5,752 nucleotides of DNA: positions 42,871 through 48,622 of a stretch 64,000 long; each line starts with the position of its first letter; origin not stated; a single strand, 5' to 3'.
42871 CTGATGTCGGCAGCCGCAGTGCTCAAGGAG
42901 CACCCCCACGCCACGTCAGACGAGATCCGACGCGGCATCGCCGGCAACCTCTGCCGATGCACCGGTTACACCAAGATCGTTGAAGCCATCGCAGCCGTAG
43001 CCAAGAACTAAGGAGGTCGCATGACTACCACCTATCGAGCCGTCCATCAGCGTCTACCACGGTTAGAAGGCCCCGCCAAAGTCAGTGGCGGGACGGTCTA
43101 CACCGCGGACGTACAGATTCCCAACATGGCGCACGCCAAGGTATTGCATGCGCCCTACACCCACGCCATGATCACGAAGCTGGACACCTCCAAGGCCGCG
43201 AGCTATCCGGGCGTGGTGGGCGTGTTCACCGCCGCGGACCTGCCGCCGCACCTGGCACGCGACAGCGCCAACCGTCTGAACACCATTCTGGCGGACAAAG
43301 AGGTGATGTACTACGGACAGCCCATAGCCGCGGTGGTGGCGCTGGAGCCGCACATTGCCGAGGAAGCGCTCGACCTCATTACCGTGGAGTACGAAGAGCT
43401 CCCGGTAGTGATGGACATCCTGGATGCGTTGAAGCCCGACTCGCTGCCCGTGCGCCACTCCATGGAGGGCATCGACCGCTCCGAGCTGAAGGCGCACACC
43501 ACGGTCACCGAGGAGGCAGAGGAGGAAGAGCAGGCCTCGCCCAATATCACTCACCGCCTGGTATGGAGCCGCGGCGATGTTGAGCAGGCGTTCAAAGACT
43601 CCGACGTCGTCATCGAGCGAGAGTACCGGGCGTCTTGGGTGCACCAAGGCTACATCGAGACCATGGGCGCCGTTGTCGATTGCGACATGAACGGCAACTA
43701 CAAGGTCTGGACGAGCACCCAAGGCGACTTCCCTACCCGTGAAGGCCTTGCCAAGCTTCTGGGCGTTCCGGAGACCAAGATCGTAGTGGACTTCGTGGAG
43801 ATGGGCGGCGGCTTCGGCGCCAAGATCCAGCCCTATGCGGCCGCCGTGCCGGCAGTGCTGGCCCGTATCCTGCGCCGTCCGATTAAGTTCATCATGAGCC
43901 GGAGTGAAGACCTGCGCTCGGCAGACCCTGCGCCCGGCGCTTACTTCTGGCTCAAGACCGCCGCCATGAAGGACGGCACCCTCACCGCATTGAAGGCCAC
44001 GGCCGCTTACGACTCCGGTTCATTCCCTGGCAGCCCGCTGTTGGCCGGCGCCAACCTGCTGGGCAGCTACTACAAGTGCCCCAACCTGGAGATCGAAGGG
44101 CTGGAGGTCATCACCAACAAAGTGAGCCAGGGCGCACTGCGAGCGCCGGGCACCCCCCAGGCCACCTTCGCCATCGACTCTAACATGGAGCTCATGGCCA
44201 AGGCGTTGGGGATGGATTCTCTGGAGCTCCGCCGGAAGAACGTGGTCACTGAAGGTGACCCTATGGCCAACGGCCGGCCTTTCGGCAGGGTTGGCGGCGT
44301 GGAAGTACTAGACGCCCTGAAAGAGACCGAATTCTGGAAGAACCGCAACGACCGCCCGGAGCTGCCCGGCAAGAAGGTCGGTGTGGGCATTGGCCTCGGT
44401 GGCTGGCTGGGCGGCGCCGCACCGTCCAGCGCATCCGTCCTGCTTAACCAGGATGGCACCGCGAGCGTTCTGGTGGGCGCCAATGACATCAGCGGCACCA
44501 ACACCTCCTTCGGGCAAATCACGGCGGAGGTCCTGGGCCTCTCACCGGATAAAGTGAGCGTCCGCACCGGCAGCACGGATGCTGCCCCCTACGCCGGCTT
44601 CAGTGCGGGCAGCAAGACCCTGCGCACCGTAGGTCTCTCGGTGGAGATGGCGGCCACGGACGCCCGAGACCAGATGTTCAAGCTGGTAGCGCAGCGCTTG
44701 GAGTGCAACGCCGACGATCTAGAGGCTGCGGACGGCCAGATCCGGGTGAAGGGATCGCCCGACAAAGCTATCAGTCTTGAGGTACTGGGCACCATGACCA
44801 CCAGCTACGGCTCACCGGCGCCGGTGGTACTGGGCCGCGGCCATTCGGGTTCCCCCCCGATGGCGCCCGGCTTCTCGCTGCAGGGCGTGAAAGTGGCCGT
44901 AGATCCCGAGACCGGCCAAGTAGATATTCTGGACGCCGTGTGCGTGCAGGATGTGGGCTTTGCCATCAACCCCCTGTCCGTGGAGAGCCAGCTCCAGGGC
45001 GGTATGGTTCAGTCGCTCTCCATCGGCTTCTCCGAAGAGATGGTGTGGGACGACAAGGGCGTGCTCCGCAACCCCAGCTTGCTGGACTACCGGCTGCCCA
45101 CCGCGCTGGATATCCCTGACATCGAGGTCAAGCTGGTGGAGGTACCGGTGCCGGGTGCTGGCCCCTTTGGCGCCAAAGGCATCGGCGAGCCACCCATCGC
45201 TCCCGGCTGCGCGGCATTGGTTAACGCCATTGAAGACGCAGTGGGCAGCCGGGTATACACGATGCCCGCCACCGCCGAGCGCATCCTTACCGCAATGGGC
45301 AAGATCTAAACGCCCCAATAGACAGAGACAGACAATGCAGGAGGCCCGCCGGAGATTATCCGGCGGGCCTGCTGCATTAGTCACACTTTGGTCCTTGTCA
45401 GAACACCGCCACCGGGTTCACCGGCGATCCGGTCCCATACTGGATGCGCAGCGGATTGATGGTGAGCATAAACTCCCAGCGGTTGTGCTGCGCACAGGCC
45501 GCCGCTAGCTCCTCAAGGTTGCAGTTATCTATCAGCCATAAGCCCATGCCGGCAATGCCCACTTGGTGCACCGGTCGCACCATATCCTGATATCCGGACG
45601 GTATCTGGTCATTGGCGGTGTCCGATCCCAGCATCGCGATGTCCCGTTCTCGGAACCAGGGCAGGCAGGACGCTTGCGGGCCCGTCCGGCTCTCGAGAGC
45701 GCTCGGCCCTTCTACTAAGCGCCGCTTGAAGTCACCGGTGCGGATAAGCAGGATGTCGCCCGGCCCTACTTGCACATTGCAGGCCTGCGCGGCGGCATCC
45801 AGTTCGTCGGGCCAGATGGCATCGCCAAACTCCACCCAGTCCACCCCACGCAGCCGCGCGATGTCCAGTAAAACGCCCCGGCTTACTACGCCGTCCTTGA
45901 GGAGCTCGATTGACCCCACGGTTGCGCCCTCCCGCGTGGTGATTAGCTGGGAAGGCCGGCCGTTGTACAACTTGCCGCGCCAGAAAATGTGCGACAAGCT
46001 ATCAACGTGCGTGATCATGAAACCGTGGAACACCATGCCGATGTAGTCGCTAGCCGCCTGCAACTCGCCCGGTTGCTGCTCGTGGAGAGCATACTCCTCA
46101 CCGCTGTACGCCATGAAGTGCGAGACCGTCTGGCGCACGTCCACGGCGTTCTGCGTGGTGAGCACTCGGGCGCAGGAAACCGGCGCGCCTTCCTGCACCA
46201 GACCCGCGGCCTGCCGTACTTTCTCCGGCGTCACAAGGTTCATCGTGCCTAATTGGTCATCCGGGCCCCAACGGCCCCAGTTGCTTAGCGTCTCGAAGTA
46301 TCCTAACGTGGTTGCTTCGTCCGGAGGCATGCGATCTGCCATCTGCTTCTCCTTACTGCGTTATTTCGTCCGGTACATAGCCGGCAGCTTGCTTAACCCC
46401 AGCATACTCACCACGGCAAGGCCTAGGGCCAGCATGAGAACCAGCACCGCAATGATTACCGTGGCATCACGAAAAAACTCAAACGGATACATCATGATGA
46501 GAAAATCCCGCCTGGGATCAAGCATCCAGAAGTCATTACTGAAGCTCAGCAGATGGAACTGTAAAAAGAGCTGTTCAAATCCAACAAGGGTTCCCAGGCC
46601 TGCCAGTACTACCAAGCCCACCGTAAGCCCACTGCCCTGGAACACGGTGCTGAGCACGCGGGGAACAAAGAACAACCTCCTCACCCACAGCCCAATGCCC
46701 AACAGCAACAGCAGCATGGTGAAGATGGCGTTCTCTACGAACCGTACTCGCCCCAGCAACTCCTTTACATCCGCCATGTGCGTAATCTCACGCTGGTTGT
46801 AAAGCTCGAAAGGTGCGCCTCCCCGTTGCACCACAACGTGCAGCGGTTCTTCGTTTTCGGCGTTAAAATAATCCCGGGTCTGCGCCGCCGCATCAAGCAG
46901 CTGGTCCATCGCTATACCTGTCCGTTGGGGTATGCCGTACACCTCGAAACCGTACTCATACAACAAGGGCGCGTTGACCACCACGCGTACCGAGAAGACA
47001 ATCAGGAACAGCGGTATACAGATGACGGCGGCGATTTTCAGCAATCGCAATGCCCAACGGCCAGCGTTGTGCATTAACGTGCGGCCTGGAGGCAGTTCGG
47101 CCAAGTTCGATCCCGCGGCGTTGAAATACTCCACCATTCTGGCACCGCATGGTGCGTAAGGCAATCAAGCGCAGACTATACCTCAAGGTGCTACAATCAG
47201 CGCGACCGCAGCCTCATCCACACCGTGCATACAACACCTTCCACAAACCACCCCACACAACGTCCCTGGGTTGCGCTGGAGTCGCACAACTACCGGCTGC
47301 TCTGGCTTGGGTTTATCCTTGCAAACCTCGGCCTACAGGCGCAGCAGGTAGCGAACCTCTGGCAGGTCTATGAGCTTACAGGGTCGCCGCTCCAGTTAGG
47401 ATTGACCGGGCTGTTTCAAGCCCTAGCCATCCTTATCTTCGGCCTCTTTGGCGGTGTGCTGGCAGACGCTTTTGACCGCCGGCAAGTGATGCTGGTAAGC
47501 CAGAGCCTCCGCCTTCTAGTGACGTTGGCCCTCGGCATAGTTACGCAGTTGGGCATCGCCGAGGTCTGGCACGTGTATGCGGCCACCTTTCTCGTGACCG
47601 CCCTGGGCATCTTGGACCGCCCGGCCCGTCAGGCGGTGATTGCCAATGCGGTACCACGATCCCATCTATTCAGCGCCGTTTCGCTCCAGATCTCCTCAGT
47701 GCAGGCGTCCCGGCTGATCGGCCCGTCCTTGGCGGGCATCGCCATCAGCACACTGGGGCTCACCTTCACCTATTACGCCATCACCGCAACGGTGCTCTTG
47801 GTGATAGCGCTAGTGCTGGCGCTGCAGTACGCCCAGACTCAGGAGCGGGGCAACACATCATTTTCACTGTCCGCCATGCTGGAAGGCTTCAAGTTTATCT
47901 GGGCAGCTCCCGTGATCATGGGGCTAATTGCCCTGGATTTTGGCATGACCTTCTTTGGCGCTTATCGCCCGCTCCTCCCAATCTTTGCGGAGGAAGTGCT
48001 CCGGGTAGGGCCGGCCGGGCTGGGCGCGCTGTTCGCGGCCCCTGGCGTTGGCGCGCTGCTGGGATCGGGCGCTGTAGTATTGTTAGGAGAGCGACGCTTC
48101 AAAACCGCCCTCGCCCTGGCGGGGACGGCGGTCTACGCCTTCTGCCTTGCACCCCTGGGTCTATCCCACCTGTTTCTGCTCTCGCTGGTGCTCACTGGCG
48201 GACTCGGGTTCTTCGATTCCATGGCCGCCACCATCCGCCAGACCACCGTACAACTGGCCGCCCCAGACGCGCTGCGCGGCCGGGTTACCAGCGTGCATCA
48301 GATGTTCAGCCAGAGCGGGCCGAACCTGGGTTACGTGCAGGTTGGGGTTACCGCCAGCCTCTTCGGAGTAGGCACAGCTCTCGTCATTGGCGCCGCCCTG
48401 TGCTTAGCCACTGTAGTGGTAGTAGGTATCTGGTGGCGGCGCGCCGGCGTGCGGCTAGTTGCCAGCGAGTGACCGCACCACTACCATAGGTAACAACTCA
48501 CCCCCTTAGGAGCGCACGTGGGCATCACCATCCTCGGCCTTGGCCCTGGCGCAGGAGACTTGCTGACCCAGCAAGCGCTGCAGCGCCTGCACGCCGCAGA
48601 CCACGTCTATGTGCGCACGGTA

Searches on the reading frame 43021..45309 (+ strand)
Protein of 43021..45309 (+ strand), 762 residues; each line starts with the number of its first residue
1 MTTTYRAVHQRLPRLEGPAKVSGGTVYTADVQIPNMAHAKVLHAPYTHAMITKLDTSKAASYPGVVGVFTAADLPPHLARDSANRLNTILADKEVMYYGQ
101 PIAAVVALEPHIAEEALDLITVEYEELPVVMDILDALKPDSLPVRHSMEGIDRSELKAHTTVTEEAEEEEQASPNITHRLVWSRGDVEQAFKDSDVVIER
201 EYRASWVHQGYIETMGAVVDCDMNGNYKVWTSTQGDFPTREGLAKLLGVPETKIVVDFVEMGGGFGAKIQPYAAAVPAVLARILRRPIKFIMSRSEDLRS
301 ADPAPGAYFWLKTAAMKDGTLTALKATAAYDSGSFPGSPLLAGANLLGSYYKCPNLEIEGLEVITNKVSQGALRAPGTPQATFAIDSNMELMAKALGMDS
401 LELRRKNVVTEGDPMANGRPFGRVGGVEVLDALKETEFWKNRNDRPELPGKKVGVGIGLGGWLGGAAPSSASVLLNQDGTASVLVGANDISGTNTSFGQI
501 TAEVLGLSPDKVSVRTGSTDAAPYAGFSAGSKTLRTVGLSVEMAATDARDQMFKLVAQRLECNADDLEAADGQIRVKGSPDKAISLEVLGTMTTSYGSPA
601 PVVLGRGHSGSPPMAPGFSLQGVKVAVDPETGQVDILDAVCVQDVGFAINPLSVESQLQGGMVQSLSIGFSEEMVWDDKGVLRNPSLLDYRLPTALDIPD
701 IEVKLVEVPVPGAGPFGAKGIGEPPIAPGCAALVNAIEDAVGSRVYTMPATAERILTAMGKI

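Call 59: search_protein_families(library=pfam, proteins=[window:43021-45309:+], max_evalue=0.0001)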
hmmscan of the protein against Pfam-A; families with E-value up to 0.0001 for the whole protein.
window:43021-45309:+ (762 aa): 3 families
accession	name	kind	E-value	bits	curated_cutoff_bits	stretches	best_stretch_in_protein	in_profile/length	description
PF02738.23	MoCoBD_1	-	1.7e-64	217.7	27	1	171-408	4-244/244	Molybdopterin cofactor-binding domain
PF20256.3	MoCoBD_2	-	7e-57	193.5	27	1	440-699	10-283/283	Molybdopterin cofactor-binding domain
PF01315.27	Ald_Xan_dh_C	-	1.1e-27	97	31.3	1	23-128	2-110/110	Aldehyde oxidase and xanthine dehydrogenase, a/b hammerhead domain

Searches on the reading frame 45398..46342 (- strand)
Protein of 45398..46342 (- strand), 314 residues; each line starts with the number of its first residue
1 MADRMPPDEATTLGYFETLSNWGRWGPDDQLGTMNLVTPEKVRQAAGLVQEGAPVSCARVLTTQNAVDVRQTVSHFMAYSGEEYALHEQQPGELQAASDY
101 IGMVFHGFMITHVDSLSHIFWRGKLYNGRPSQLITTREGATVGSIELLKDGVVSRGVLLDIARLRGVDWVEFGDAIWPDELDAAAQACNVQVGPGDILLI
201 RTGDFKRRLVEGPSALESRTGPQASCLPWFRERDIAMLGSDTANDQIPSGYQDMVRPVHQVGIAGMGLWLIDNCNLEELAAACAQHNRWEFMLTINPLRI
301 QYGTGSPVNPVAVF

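Call 3: search_protein_families(library=pfam, proteins=[window:45398-46342:-], max_evalue=0.01)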
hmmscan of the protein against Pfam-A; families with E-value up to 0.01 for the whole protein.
window:45398-46342:- (314 aa): 1 family
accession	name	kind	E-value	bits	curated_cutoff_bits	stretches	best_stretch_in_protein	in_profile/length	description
PF04199.19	Cyclase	-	2.5e-13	50.9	23.1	1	101-243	22-138/142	Putative cyclase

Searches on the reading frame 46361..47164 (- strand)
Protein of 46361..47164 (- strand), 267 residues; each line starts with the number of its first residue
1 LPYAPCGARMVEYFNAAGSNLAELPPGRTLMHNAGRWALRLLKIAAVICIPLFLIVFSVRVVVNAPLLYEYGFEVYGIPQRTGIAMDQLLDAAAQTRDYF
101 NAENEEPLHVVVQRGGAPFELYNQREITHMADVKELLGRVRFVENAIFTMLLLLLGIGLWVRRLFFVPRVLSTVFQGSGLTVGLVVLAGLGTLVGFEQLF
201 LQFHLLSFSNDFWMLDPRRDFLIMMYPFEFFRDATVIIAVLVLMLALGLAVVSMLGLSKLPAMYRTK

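Call 59: search_protein_families(library=pfam, proteins=[window:46361-47164:-], max_evalue=0.0001)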
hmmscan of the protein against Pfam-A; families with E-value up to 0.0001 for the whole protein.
window:46361-47164:- (267 aa): 1 family
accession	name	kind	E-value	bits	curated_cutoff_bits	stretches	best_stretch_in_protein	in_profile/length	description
PF07314.17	Lit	-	1.3e-32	113.7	24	1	45-231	2-176/176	Lipoprotein intramolecular transacylase Lit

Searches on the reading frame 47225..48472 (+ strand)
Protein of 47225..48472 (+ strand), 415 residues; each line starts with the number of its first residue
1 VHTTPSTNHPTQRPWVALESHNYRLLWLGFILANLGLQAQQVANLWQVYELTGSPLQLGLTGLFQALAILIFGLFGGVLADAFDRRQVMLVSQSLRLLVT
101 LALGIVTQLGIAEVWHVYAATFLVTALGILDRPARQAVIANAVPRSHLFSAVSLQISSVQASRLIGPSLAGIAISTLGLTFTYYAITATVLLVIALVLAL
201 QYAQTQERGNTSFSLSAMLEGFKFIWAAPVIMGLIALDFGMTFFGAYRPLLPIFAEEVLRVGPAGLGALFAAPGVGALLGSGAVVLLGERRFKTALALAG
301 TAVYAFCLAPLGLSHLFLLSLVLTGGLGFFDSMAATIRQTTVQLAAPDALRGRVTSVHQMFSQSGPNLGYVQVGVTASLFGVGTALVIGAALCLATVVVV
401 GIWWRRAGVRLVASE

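Call 59: search_protein_families(library=pfam, proteins=[window:47225-48472:+], max_evalue=0.0001)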
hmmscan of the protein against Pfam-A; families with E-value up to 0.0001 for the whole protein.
window:47225-48472:+ (415 aa): 2 families
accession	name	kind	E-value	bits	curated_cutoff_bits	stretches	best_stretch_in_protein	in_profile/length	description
PF05977.19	MFS_3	-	5.8e-47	160.8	27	1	14-399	3-389/524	Transmembrane secretion effector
PF07690.21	MFS_1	-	1e-34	120.5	33.4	2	26-369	1-346/347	Major Facilitator Superfamily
